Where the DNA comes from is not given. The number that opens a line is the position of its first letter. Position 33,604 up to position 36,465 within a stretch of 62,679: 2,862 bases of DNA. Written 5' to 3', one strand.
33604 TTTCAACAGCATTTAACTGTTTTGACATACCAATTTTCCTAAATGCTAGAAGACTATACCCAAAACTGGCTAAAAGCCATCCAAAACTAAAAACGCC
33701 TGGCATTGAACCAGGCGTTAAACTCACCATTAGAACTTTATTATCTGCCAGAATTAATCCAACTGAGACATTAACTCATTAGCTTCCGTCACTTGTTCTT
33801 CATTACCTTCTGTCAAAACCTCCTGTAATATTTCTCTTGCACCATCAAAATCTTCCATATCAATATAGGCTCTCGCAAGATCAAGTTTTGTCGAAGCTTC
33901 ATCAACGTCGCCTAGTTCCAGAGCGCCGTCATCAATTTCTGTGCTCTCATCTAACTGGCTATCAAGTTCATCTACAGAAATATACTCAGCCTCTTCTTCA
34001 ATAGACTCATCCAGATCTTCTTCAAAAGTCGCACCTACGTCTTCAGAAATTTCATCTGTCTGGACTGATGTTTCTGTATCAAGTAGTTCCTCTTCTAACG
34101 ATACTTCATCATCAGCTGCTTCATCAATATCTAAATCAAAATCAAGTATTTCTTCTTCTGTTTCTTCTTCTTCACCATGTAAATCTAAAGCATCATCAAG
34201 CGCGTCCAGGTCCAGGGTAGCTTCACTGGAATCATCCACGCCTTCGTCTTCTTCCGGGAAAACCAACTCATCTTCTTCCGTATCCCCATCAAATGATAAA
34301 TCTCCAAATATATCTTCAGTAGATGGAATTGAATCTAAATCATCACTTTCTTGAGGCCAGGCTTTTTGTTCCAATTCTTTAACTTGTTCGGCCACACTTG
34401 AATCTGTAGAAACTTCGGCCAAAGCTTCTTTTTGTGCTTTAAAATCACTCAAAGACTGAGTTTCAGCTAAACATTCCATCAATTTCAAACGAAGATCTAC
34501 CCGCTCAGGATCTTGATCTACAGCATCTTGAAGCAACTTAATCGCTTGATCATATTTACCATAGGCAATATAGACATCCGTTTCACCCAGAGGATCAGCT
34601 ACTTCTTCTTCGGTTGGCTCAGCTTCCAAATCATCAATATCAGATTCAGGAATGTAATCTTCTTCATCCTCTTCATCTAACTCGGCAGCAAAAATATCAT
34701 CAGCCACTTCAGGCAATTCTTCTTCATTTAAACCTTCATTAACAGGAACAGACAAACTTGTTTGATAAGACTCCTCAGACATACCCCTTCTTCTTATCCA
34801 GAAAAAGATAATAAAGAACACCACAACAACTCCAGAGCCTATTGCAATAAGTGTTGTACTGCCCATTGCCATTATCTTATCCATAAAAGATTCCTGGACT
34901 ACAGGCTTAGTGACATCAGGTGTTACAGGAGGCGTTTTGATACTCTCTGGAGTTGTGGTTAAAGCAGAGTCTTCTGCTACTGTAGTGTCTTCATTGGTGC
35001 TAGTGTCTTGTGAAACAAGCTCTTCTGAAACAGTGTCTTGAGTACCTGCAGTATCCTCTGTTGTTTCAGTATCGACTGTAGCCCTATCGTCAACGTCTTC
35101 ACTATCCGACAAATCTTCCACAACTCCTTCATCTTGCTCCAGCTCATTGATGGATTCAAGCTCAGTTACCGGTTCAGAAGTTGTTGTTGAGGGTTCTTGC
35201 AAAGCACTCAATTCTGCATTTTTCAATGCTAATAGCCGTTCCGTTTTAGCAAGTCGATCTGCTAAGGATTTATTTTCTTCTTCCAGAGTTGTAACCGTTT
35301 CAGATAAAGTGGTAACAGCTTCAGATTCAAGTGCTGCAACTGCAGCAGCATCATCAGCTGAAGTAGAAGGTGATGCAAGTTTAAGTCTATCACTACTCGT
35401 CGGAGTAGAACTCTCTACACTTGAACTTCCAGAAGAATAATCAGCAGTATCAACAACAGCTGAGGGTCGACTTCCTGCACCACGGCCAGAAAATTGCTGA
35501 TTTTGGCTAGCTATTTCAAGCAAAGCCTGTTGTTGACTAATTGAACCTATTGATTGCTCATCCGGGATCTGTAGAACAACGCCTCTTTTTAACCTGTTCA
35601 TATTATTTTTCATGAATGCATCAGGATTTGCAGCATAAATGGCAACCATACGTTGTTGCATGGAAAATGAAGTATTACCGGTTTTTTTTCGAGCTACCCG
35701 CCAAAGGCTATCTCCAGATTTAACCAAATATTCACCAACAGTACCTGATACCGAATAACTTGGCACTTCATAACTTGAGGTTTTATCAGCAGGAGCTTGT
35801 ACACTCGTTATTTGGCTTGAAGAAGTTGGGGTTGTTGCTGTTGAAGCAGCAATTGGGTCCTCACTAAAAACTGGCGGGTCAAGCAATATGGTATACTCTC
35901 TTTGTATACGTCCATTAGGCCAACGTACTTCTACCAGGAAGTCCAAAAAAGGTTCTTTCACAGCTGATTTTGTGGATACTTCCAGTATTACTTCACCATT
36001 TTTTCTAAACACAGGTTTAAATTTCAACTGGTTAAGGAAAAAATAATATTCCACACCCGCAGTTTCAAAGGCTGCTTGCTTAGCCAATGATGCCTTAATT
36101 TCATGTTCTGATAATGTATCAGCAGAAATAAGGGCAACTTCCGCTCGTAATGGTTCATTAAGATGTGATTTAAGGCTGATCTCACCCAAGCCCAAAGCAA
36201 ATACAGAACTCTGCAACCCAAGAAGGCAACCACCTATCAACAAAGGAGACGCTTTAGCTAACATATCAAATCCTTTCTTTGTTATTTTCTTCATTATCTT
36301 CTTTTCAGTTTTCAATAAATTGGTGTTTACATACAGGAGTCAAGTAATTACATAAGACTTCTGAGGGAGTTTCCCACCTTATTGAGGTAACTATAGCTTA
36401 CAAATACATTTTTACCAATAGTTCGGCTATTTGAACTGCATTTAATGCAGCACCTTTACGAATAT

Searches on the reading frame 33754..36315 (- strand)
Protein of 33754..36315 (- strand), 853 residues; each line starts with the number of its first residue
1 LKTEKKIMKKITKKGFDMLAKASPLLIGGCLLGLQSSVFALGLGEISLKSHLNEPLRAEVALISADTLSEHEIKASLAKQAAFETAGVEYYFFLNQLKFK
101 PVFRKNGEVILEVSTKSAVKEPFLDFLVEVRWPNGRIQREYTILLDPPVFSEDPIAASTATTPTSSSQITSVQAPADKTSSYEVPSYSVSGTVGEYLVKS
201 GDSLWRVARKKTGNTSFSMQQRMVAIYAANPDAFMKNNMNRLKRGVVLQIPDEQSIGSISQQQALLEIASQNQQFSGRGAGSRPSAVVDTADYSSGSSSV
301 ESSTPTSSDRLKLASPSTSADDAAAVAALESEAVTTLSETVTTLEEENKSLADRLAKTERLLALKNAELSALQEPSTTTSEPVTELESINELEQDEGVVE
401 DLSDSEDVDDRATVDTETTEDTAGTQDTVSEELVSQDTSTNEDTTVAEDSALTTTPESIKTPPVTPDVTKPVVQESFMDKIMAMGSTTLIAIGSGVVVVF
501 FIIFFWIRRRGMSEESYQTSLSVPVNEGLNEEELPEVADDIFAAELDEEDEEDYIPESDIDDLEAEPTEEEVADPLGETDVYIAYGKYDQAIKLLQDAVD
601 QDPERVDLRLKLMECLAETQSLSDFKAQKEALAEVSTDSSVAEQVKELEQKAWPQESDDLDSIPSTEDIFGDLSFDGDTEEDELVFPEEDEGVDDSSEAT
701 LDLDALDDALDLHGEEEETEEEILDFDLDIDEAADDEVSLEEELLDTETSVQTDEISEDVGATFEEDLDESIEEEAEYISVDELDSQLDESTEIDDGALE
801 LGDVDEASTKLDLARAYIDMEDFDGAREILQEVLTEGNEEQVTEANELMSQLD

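Call 13: search_protein_families(library=ncbifam, proteins=[window:33754-36315:-], max_evalue=1e-10)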
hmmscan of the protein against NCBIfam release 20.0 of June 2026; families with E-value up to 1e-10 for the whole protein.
window:33754-36315:- (853 aa): 2 families
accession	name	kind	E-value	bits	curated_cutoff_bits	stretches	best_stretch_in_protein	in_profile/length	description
TIGR03505.1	FimV_core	subfamily_domain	1.1e-24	86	43.45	1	202-275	1-74/74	FimV/HubP family polar landmark protein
TIGR03504.1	FimV_Cterm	subfamily_domain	1.7e-22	79.2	30.65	1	809-852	1-44/44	FimV/HubP family polar landmark protein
